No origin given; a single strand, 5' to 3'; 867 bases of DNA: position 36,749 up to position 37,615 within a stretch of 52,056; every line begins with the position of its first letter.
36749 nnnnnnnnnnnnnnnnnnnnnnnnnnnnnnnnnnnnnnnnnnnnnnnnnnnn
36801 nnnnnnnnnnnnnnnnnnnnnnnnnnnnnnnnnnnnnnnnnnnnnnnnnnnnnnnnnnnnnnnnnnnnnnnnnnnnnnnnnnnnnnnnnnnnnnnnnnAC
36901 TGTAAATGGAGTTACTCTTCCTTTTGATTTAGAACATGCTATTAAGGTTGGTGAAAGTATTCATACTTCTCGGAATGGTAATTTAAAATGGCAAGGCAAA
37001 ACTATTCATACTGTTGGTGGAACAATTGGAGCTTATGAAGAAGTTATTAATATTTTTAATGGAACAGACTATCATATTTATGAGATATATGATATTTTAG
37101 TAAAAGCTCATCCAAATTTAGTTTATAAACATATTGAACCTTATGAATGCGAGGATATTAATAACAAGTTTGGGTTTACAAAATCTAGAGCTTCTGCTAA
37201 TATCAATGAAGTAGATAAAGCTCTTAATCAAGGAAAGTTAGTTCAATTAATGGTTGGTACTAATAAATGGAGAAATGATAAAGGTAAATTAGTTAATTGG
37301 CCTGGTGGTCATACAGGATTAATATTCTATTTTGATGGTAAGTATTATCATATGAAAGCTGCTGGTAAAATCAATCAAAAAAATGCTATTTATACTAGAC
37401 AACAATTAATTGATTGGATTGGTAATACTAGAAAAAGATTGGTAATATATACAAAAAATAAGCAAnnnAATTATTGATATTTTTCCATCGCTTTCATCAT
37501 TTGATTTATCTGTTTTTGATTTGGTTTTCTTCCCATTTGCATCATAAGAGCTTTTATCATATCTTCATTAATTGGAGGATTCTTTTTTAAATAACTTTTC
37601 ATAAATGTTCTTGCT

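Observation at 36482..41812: Three-member paralog family of monocistronic membrane-hairpin proteins within 5.3 kb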

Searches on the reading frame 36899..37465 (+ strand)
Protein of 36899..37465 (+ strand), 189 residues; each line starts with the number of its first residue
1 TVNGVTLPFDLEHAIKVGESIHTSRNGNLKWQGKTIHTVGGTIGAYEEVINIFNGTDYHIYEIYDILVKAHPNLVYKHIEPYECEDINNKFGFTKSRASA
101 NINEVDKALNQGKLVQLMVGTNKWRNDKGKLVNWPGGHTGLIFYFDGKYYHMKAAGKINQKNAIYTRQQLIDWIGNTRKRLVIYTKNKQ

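Call 39: search_protein_representatives(alignment_id=A3)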
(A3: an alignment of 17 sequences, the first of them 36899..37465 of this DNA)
Query: 17 sequences, 327 profile positions. Proteins with E-value up to 0.001 (for the whole library): 2158; up to 1e-10: 297; up to 1e-30: 29. The best 150 are listed.
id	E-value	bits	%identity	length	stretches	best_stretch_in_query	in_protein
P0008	1.5e-166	569.9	-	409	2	129-325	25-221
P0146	2.0e-155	533.4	-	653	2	139-326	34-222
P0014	2.4e-135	467.3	-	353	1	3-326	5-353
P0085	1.6e-126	438.3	-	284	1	44-326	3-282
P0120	2.6e-114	398.2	-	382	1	12-326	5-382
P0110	9.9e-112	389.7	-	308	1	3-326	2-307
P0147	7.4e-103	360.6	-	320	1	13-325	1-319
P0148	2.5e-97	342.4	-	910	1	127-325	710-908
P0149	1.5e-95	336.6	-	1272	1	127-325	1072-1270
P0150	2.1e-94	332.8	-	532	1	131-326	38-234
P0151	2.1e-92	326.2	-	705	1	140-326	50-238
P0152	1.7e-90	320.0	-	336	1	4-325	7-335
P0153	1.6e-85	303.6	-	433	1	134-326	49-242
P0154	3.0e-85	302.7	-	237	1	81-326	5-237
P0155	5.5e-84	298.6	-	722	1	50-325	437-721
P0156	2.5e-83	296.4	-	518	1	91-326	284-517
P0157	1.9e-82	293.5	-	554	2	40-326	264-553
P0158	4.7e-79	282.3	-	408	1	105-326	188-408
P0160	3.4e-67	243.4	-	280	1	147-326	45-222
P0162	1.6e-65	237.9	-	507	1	48-326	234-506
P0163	2.6e-56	207.6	-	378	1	126-325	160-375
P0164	1.1e-52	195.7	-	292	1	147-326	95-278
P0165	1.7e-50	188.5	-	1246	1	85-314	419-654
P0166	4.6e-48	180.5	-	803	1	118-324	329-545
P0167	2.5e-46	174.8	-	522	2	45-316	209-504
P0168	4.6e-43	164.1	-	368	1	105-323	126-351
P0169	2.9e-39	151.6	-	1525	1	49-323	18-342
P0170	8.1e-28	113.9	-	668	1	97-320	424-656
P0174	3.2e-20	89.0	-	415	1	3-134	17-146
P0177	6.5e-20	88.0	-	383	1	2-132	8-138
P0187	4.1e-18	82.1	-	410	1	3-128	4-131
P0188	7.1e-18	81.3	-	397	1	1-141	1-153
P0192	9.7e-18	80.8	-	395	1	1-126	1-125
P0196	2.1e-17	79.7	-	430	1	3-145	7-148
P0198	3.1e-17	79.2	-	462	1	3-145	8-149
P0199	3.4e-17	79.0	-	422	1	1-134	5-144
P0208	7.0e-17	78.0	-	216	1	145-319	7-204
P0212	2.0e-16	76.5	-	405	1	3-123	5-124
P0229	1.9e-15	73.3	-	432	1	3-129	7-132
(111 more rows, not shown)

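Call 41: search_protein_families(library=pfam, alignment_id=A5, max_evalue=0.001)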
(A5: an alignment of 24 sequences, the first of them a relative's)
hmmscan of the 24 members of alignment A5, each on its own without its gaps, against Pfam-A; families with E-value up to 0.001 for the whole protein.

A. member 1, P0146 (653 aa): 3 families
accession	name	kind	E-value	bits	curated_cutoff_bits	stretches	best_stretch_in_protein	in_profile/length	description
PF00326.27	Peptidase_S9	-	0.0001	22.3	22.6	0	514-568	41-95/213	Prolyl oligopeptidase family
PF10503.15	Esterase_PHB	-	0.00016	21.5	23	0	521-565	81-125/219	Esterase PHB depolymerase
PF02230.22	Abhydrolase_2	-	0.00019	21.8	23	0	517-574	86-142/217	Phospholipase/Carboxylesterase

B. families by the number of members that match (of 24 scanned): 17 families
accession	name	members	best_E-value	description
PF02368.24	Big_2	6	8.7e-47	Bacterial Ig-like domain (group 2)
PF00877.26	NLPC_P60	5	5.8e-20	NlpC/P60 family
PF00404.24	Dockerin_1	3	7.2e-12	Dockerin type I domain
PF18013.6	Phage_lysozyme2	2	6.5e-23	Phage tail lysozyme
PF14200.12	RicinB_lectin_2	1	3.7e-46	Ricin-type beta-trefoil lectin domain-like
PF00652.28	Ricin_B_lectin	1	2.3e-14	Ricin-type beta-trefoil lectin domain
PF18895.5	T4SS_pilin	1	4.4e-11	Type IV secretion system pilin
PF25309.1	ELLD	1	5.9e-08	Endolysin-like domain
PF13529.12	Peptidase_C39_2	1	4.1e-06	Peptidase_C39 like family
PF22359.2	Big-like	1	1.8e-05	Bacterial Ig-like domain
PF05257.22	CHAP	1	2.5e-05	CHAP domain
PF00326.27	Peptidase_S9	1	0.0001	Prolyl oligopeptidase family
PF10503.15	Esterase_PHB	1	0.00016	Esterase PHB depolymerase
PF02230.22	Abhydrolase_2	1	0.00019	Phospholipase/Carboxylesterase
PF21764.3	Invasin_D4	1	0.0003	Invasin, domain 4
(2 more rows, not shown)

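Call 42: search_protein_families(library=pfam, proteins=[P0148, P0149, P0155, P0156, P0157, P0162, P0165, P0166, P0169, P0170], max_evalue=0.001)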
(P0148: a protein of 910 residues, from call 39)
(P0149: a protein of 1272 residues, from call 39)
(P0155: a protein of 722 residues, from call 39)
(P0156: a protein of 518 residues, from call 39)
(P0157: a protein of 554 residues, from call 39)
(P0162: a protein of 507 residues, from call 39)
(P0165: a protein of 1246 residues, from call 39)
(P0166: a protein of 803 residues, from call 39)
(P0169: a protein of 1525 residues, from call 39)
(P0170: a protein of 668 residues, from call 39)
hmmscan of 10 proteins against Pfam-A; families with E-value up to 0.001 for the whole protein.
P0148 (910 aa): 2 families
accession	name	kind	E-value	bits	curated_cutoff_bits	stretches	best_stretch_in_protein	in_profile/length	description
PF18013.6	Phage_lysozyme2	-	8.2e-23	81.6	28.2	1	542-715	2-140/140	Phage tail lysozyme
PF00877.26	NLPC_P60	-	1.5e-11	44.6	23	1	49-135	3-92/105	NlpC/P60 family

P0149 (1272 aa): 2 families
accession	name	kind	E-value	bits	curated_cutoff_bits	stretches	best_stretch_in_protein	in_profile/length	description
PF18013.6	Phage_lysozyme2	-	6.5e-23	81.9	28.2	1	905-1078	2-140/140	Phage tail lysozyme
PF00877.26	NLPC_P60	-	5.8e-20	71.7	23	1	416-514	3-98/105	NlpC/P60 family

P0155 (722 aa): 3 families
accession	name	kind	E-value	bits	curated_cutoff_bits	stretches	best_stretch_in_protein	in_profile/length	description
PF02368.24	Big_2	-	1.9e-39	133.9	22.8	3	128-201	2-75/79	Bacterial Ig-like domain (group 2)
PF00404.24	Dockerin_1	-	6.3e-06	26.7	22.9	1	36-93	2-48/57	Dockerin type I domain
PF22393.2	MLPTv-like_HTH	-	0.00034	21.4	20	0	315-365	34-82/83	MLPTv-like, helix-turn-helix domain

P0156 (518 aa): 0 families

P0157 (554 aa): 3 families
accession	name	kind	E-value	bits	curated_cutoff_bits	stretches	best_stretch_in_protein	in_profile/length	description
PF02368.24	Big_2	-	8.7e-47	157.4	22.8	3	211-287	1-78/79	Bacterial Ig-like domain (group 2)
PF00404.24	Dockerin_1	-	3.6e-06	27.5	22.9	1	32-91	2-50/57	Dockerin type I domain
PF21764.3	Invasin_D4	-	0.0003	21.7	27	0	233-269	27-62/88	Invasin, domain 4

P0162 (507 aa): 1 family
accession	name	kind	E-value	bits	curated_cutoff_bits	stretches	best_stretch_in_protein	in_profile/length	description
PF02368.24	Big_2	-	5.4e-09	36.3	22.8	1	254-322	4-79/79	Bacterial Ig-like domain (group 2)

P0165 (1246 aa): 1 family
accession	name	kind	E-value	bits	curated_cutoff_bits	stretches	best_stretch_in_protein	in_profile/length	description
PF00877.26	NLPC_P60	-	0.00061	20.2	23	0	1098-1205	10-83/105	NlpC/P60 family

P0166 (803 aa): 1 family
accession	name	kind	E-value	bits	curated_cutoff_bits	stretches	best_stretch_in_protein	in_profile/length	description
PF00877.26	NLPC_P60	-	5.3e-14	52.5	23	1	595-679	1-94/105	NlpC/P60 family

P0169 (1525 aa): 1 family
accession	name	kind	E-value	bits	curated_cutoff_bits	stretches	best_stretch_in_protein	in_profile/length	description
PF00877.26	NLPC_P60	-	1.3e-06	28.8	23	0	645-728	16-98/105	NlpC/P60 family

P0170 (668 aa): 4 families
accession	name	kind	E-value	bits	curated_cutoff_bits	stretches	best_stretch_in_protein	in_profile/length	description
PF14200.12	RicinB_lectin_2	-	3.7e-46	156.2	25.6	3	330-417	2-89/89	Ricin-type beta-trefoil lectin domain-like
PF00652.28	Ricin_B_lectin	-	2.3e-14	54.1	29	2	280-380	31-126/126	Ricin-type beta-trefoil lectin domain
PF00404.24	Dockerin_1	-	7.2e-12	45.8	22.9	1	32-94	1-56/57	Dockerin type I domain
PF02368.24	Big_2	-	1.7e-07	31.5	22.8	1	241-294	2-54/79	Bacterial Ig-like domain (group 2)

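Call 43: search_protein_families(library=pfam, proteins=[P0150, P0151, P0153, P0158, P0160, P0163, P0164, P0167, P0168, P0208], max_evalue=0.01)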
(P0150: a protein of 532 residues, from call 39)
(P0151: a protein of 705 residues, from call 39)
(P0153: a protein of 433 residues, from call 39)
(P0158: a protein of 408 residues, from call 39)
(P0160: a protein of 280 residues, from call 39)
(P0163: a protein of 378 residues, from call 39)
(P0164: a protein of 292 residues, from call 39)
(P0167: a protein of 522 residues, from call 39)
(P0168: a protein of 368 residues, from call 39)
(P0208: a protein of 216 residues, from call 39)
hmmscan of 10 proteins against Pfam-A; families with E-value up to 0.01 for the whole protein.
P0150 (532 aa): 0 families

P0151 (705 aa): 1 family
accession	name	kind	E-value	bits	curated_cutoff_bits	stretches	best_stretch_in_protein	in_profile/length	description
PF05257.22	CHAP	-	2.5e-05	25.1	26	1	602-671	7-74/81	CHAP domain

P0153 (433 aa): 1 family
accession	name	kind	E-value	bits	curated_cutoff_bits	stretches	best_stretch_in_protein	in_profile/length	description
PF25309.1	ELLD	-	5.9e-08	33.2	27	1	314-393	89-173/175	Endolysin-like domain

P0158 (408 aa): 4 families
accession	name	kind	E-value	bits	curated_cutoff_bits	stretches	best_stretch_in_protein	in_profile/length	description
PF02368.24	Big_2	-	1.1e-11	44.9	22.8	1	167-224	19-78/79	Bacterial Ig-like domain (group 2)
PF06832.18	BiPBP_C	-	0.0016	18.7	26.8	1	155-221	20-86/90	Penicillin-Binding Protein C-terminus Family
PF21461.3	HL_N-beta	-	0.0038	17.4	27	0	184-220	15-49/57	Hyaluronate lyase, N-terminal beta-sheet domain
PF13629.12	T2SS-T3SS_pil_N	-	0.0081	16.3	23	0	201-227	44-71/72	Pilus formation protein N terminal region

P0160 (280 aa): 0 families

P0163 (378 aa): 0 families

P0164 (292 aa): 0 families

P0167 (522 aa): 5 families
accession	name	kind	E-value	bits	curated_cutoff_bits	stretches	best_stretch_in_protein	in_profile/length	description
PF02368.24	Big_2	-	4.1e-33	113.6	22.8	2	236-310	2-76/79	Bacterial Ig-like domain (group 2)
PF18895.5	T4SS_pilin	-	4.4e-11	43.1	26.6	1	44-113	6-71/71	Type IV secretion system pilin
PF22359.2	Big-like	-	1.8e-05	25.3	27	1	269-301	2-34/48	Bacterial Ig-like domain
PF21461.3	HL_N-beta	-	0.00061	20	27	0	191-221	19-47/57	Hyaluronate lyase, N-terminal beta-sheet domain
PF04956.18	TrbC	-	0.0018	18.8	27.9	1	44-111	35-96/98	TrbC/VIRB2 pilin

P0168 (368 aa): 0 families

P0208 (216 aa): 1 family
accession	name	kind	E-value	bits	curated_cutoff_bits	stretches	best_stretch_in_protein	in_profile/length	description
PF13529.12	Peptidase_C39_2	-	4.1e-06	27.9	24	1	21-179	7-142/143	Peptidase_C39 like family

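Call 48: search_protein_families(library=pfam, alignment_id=A6, max_evalue=0.001)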
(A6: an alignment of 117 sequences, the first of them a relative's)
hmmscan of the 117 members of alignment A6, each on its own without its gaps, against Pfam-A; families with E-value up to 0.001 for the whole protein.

A. member 1, P0172 (294 aa): 1 family
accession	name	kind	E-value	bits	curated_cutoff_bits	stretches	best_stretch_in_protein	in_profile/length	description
PF18895.5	T4SS_pilin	-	5.7e-05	23.5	26.6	1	18-77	7-69/71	Type IV secretion system pilin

B. families by the number of members that match (of 117 scanned): 33 families (the first 25 are shown)
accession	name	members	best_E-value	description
PF18895.5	T4SS_pilin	78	9e-10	Type IV secretion system pilin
PF00877.26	NLPC_P60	8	5.2e-22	NlpC/P60 family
PF13529.12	Peptidase_C39_2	6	4.1e-18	Peptidase_C39 like family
PF01551.29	Peptidase_M23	3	8.2e-19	Peptidase family M23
PF16227.11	DUF4886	3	2.3e-07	Domain of unknown function (DUF4886)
PF09992.14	NAGPA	2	1e-13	Phosphodiester glycosidase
PF05257.22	CHAP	2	2.3e-13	CHAP domain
PF12385.14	Peptidase_C70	2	1.6e-12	Papain-like cysteine protease AvrRpt2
PF00768.25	Peptidase_S11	2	5e-11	D-alanyl-D-alanine carboxypeptidase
PF01832.25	Glucosaminidase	2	6e-10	Mannosyl-glycoprotein endo-beta-N-acetylglucosaminidase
PF00326.27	Peptidase_S9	2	1.9e-09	Prolyl oligopeptidase family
PF02230.22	Abhydrolase_2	2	1.5e-07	Phospholipase/Carboxylesterase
PF01738.24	DLH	2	4.7e-05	Dienelactone hydrolase family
PF12698.13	ABC2_membrane_3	2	0.00025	ABC-2 family transporter protein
PF07737.17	ATLF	1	3.5e-46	Anthrax toxin lethal factor, N- and C-terminal domain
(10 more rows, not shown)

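Call 59: search_protein_families(library=pfam, proteins=[P0174, P0177, P0187, P0188, P0192, P0196, P0198, P0199, P0212, P0229], max_evalue=0.001)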
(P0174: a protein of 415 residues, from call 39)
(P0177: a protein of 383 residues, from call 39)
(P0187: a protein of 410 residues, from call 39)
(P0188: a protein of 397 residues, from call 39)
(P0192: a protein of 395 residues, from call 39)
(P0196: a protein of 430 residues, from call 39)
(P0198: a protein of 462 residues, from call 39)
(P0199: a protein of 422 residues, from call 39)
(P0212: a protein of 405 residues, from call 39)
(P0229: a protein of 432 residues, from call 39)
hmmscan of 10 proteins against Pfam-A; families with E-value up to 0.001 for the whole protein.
P0174 (415 aa): 1 family
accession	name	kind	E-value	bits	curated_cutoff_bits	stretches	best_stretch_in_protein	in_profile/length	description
PF18895.5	T4SS_pilin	-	9.7e-07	29.2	26.6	1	25-89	4-71/71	Type IV secretion system pilin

P0177 (383 aa): 0 families

P0187 (410 aa): 2 families
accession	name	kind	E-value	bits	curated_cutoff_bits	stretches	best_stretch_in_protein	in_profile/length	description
PF00768.25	Peptidase_S11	-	5e-11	43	27.6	1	150-357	11-200/239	D-alanyl-D-alanine carboxypeptidase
PF18895.5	T4SS_pilin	-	0.00071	20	26.6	0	16-76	8-71/71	Type IV secretion system pilin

P0188 (397 aa): 0 families

P0192 (395 aa): 2 families
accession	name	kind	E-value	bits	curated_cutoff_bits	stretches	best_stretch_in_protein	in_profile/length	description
PF18895.5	T4SS_pilin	-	9.3e-05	22.9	26.6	1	15-75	8-71/71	Type IV secretion system pilin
PF00768.25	Peptidase_S11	-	0.00086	19.3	27.6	0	144-325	9-170/239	D-alanyl-D-alanine carboxypeptidase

P0196 (430 aa): 2 families
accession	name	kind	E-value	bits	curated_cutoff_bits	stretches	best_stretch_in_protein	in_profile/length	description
PF09992.14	NAGPA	-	7.2e-11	43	25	1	236-425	4-165/169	Phosphodiester glycosidase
PF18895.5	T4SS_pilin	-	2.4e-07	31.1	26.6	1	15-79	4-71/71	Type IV secretion system pilin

P0198 (462 aa): 2 families
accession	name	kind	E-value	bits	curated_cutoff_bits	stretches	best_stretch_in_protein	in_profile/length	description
PF18895.5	T4SS_pilin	-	3.1e-08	34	26.6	1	19-79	7-70/71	Type IV secretion system pilin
PF16317.11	Glyco_hydro_99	-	9.3e-05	22.1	33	0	184-231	50-93/341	Glycosyl hydrolase family 99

P0199 (422 aa): 0 families

P0212 (405 aa): 1 family
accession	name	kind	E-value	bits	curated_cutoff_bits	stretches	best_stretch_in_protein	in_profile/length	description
PF18895.5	T4SS_pilin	-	6.8e-07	29.7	26.6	1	17-77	8-71/71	Type IV secretion system pilin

P0229 (432 aa): 1 family
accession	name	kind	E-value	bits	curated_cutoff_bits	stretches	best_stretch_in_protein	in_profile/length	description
PF18895.5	T4SS_pilin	-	0.00088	19.7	26.6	0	21-78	10-70/71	Type IV secretion system pilin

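Call 66: search_protein_families(library=phrogs, proteins=[P0208], max_evalue=0.01)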
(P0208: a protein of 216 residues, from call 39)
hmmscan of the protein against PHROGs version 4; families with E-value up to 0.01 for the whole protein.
P0208 (216 aa): 0 families

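Call 72: search_solved_structures(query=P0208, max_evalue=10, show_alignments=2)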
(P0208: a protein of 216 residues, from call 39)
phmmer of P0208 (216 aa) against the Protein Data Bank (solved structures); distinct sequences matched with E-value up to 10: 0.

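Call 73: predict_structure(alignment_id=A3)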
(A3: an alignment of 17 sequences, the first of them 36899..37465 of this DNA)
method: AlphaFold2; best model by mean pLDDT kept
length: 189 residues; sequences in the alignment: 17
mean_pLDDT: 89.3   pTM: 0.88
mean pLDDT of the five models: 89.3, 88.8, 85.6, 85.5, 84.3
residues with pLDDT >= 90: 113; 70-90: 64; 50-70: 10; < 50: 2
segments of 3 or more residues with pLDDT < 50: none
pLDDT, mean of each block of 10 residues (from residue 1): 72 91 90 89 96 97 97 95 97 97 95 92 74 75 91 82 84 89 92
secondary structure, 60 per line:
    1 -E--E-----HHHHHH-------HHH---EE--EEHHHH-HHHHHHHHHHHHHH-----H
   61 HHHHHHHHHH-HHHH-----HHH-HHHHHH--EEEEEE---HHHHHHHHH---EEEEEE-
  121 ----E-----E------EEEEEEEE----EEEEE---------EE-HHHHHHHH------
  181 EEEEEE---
elements in order: H11-16 H36-39 H41-54 H60-70 H72-75 H85-90 E93-98 H102-110 E114-119 E138-145 E150-154 H167-174 E181-186
